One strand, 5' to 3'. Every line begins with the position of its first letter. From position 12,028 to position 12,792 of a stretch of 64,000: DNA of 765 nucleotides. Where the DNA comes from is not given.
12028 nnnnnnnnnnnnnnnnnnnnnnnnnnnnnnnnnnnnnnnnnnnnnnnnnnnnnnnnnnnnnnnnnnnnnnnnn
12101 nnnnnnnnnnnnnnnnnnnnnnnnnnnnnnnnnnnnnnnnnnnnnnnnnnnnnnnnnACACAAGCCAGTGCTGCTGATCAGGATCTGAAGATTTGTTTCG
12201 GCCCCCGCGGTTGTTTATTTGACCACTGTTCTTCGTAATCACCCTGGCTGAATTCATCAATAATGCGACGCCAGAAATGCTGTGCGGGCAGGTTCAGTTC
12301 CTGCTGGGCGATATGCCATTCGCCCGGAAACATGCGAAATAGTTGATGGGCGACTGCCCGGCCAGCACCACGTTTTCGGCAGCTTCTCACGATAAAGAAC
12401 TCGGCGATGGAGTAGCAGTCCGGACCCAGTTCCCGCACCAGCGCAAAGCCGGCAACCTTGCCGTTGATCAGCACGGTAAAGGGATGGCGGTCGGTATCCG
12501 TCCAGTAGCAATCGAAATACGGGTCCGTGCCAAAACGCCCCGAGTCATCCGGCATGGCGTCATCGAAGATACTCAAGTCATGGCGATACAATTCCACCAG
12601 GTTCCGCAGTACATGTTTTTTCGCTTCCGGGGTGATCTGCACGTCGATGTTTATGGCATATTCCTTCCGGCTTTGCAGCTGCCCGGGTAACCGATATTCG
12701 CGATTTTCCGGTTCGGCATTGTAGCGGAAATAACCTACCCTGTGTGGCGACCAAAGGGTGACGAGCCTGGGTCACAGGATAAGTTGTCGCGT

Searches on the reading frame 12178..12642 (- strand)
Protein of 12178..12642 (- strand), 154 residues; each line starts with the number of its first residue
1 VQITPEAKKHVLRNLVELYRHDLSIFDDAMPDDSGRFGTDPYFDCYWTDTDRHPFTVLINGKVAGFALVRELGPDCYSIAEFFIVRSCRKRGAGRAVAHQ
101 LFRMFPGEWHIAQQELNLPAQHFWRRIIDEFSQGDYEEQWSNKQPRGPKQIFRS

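Call 51: search_protein_families(library=pfam, proteins=[window:12178-12642:-], max_evalue=0.001)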
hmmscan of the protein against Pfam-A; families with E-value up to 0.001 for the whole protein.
window:12178-12642:- (154 aa): 1 family
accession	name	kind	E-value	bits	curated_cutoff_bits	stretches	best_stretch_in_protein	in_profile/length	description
PF00583.31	Acetyltransf_1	-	4.8e-10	40.2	20.7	1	25-126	4-113/116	Acetyltransferase (GNAT) family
